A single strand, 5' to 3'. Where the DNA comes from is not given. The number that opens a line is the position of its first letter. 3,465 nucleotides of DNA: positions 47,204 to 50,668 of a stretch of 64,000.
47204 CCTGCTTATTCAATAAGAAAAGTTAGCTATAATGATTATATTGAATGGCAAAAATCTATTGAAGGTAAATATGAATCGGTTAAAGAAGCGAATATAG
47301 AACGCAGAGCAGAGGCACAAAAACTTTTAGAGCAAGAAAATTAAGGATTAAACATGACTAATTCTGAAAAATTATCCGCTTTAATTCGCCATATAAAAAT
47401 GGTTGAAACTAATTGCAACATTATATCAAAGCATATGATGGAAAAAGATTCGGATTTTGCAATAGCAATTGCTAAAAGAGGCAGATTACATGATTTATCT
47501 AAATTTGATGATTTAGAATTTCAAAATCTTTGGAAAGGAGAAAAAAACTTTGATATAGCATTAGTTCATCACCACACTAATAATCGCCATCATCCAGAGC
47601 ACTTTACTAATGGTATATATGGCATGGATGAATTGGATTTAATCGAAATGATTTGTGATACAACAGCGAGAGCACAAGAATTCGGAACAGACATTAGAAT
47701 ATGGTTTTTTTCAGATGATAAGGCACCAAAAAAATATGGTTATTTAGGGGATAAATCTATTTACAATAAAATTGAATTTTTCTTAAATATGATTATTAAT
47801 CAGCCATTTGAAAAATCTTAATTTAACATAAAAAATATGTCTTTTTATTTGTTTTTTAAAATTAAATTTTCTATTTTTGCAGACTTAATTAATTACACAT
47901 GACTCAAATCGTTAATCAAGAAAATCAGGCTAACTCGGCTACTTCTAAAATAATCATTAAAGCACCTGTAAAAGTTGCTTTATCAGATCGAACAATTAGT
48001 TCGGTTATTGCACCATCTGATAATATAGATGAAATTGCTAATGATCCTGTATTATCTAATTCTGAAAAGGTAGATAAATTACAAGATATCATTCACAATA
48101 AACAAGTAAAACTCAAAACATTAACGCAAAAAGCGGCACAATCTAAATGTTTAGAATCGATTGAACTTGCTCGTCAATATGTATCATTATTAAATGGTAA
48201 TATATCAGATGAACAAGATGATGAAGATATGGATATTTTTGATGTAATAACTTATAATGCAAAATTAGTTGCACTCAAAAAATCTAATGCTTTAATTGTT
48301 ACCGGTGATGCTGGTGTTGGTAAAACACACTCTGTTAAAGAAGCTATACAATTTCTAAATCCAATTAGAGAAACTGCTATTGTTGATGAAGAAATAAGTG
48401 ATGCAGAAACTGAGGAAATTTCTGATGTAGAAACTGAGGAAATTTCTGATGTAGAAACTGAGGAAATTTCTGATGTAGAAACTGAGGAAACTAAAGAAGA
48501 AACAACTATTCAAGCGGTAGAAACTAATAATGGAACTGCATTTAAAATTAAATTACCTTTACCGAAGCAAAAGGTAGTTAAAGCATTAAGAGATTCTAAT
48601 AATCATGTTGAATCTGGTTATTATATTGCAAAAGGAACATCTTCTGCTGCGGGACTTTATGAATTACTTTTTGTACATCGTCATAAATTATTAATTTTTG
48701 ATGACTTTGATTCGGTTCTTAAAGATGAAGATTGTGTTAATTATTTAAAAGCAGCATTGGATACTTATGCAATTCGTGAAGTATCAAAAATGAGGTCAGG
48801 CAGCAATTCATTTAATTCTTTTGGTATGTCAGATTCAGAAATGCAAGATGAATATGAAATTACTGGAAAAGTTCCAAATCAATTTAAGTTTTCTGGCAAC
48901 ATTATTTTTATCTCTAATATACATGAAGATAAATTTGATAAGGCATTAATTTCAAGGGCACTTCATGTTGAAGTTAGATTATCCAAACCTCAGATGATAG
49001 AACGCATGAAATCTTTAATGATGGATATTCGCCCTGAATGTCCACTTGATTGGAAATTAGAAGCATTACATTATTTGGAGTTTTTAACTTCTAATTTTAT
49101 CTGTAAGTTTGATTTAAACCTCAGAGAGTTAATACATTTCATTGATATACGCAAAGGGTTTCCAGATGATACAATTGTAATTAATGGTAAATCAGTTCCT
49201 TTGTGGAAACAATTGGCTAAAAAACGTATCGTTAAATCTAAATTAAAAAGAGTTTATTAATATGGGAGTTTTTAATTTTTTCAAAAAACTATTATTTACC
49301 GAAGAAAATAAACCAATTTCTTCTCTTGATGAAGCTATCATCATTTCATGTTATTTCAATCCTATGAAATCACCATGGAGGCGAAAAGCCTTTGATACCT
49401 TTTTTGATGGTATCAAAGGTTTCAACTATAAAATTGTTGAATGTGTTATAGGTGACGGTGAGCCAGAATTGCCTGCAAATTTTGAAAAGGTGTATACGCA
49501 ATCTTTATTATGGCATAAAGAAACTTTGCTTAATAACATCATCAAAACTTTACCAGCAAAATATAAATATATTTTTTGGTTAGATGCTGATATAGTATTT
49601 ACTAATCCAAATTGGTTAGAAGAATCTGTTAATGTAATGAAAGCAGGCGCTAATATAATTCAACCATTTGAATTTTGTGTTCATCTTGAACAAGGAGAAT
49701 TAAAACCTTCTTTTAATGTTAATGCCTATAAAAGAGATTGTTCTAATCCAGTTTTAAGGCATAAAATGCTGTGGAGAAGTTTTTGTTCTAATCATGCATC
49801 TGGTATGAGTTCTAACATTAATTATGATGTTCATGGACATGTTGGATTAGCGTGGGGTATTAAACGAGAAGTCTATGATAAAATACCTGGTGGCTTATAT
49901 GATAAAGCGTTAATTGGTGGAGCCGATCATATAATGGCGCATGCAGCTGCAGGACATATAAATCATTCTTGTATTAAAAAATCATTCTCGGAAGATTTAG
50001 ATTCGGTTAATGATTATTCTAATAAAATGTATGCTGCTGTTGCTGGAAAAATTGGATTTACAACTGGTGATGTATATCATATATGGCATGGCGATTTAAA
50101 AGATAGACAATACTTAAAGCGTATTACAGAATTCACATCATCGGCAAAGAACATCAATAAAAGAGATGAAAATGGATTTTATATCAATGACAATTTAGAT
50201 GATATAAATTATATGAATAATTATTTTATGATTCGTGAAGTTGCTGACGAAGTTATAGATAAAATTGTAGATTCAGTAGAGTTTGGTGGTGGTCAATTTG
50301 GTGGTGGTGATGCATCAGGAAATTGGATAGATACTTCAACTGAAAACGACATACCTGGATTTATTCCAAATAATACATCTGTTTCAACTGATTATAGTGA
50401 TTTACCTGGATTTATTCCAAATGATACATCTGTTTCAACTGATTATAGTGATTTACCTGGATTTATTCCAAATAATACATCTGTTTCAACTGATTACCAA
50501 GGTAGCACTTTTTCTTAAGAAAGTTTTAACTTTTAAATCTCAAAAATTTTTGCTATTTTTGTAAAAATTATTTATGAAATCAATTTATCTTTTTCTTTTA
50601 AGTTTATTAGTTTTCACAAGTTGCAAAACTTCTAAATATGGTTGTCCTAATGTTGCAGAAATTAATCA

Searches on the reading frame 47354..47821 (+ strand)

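Call 11: search_protein_families(library=pfam, proteins=[window:47354-47821:+], max_evalue=0.01)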
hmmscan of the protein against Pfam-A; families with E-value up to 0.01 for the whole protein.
window:47354-47821:+ (155 aa): 1 family
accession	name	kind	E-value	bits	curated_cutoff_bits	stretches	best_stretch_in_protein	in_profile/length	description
PF18907.5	DUF5662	-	3.2e-22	79.3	27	1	5-112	4-123/156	Family of unknown function (DUF5662)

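Call 93: search_protein_families(library=phrogs, proteins=[window:47354-47821:+], max_evalue=0.001)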
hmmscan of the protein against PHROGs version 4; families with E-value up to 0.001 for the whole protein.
window:47354-47821:+ (155 aa): 0 families

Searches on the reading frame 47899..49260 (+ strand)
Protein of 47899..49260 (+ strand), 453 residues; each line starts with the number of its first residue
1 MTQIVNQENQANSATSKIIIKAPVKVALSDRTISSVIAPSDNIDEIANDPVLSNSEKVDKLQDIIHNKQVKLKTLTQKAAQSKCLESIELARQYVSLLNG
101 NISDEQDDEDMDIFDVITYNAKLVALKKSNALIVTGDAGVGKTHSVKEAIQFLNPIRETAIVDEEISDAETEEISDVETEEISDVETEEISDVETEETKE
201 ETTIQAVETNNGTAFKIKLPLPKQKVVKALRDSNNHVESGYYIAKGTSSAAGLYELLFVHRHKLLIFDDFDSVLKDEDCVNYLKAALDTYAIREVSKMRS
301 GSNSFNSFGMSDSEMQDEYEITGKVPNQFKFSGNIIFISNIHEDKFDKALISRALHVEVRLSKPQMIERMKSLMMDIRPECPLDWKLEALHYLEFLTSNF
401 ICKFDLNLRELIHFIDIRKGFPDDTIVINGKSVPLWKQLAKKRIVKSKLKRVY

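Call 12: search_protein_families(library=pfam, proteins=[window:47899-49260:+], max_evalue=0.01)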
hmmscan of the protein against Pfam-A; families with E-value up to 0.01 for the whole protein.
window:47899-49260:+ (453 aa): 4 families
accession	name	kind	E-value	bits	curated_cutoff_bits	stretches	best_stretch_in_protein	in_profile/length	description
PF13401.12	AAA_22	-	0.00029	21.6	27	1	130-288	6-109/130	AAA domain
PF00063.27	Myosin_head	-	0.00036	19.4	33.3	1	122-161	78-117/679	Myosin head (motor domain)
PF13173.12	AAA_14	-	0.0017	18.8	27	0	129-173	2-49/129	AAA domain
PF13245.12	AAA_19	-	0.0095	16.6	25.1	0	128-158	10-40/134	AAA domain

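Call 57: search_protein_families(library=phrogs, proteins=[window:47899-49260:+], max_evalue=0.00001)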
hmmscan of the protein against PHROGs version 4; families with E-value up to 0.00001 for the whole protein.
window:47899-49260:+ (453 aa): 1 family
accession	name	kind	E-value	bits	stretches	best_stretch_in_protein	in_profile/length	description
phrog_1250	-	unknown function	6.9e-26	92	1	226-374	121-265/327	unknown function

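Call 78: search_protein_families(library=padloc, proteins=[window:47899-49260:+], max_evalue=0.001)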
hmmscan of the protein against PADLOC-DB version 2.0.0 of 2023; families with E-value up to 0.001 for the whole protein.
window:47899-49260:+ (453 aa): 0 families

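Call 102: search_dna_similar(query=window:47899-49257:+, collection=phages, mode=protein, max_evalue=1e-10, max_rows=15)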
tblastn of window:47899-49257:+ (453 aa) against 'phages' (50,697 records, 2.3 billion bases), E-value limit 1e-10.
Records with a match: 10; places in all: 10; records where one place covers at least 80% of the query: 0.
Best place of each record, by identity: <60% 10.
By first word of the organism name: Bacteroides 6; Xanthomonas 2; uncultured 1; Ralstonia 1.
By host as written in the record: - 1; Ralstonia solanacearum 1; Bacteroides thetaiotaomicron VPI-5485 1; Bacteroides thetaiotaomicron VPI-5487 1; Bacteroides thetaiotaomicron VPI-5488 1; Bacteroides thetaiotaomicron VPI-5490 1; Bacteroides thetaiotaomicron VPI-5489 1; Bacteroides thetaiotaomicron VPI-5494 1; and 2 more.
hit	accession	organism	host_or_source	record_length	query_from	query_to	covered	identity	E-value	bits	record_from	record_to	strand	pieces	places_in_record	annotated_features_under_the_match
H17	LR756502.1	uncultured phage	metagenomic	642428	241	420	40%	53.3%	2e-47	181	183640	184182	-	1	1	record has no annotation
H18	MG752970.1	Ralstonia phage RsoM2USA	Ralstonia solanacearum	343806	241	422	40%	34.8%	7e-20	99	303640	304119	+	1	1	hypothetical protein (x2)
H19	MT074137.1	Bacteroides phage DAC16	Bacteroides thetaiotaomicron VPI-5485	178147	235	417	40%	34.4%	2e-16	88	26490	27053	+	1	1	hypothetical protein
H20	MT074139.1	Bacteroides phage DAC19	Bacteroides thetaiotaomicron VPI-5487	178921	235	417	40%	34.4%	3e-16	88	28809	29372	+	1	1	hypothetical protein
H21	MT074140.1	Bacteroides phage DAC20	Bacteroides thetaiotaomicron VPI-5488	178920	235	417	40%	34.4%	3e-16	88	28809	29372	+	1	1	hypothetical protein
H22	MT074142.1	Bacteroides phage DAC23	Bacteroides thetaiotaomicron VPI-5490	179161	235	417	40%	34.4%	3e-16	88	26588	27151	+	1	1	hypothetical protein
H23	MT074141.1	Bacteroides phage DAC22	Bacteroides thetaiotaomicron VPI-5489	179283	235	417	40%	34.4%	3e-16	88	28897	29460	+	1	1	hypothetical protein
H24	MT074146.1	Bacteroides phage SJC03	Bacteroides thetaiotaomicron VPI-5494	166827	247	417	38%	34.1%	9e-15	83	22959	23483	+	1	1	hypothetical protein (x2)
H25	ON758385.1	Xanthomonas phage BUDD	Xanthomonas sp.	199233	241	367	28%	33.8%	4e-13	78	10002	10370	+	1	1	hypothetical protein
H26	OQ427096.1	Xanthomonas phage X1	Xanthomonas campestris pv. campestris ...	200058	241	367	28%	33.8%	8e-13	77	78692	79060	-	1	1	hypothetical protein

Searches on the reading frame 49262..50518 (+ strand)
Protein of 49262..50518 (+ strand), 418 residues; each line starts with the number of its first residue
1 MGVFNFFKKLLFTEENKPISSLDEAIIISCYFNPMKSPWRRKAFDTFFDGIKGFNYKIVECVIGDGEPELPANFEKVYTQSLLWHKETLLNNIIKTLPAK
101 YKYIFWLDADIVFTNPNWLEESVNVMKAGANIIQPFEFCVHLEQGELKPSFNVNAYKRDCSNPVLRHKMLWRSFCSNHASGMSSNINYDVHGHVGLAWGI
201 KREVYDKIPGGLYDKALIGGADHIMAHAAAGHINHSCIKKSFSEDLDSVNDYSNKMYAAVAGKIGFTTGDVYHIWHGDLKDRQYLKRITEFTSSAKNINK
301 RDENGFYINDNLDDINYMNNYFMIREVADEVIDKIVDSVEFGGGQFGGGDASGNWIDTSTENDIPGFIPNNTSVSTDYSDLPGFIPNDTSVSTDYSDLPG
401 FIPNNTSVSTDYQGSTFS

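Call 12: search_protein_families(library=pfam, proteins=[window:49262-50518:+], max_evalue=0.01)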
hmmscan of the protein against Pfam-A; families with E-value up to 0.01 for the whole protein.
window:49262-50518:+ (418 aa): 1 family
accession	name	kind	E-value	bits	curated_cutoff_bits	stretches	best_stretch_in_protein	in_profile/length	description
PF00535.33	Glycos_transf_2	-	0.0073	16.7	23.3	0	99-136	77-114/168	Glycosyl transferase family 2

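Call 57: search_protein_families(library=phrogs, proteins=[window:49262-50518:+], max_evalue=0.00001)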
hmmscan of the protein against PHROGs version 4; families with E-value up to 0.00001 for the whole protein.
window:49262-50518:+ (418 aa): 0 families

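Call 78: search_protein_families(library=padloc, proteins=[window:49262-50518:+], max_evalue=0.001)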
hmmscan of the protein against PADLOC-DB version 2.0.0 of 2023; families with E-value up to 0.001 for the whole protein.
window:49262-50518:+ (418 aa): 0 families
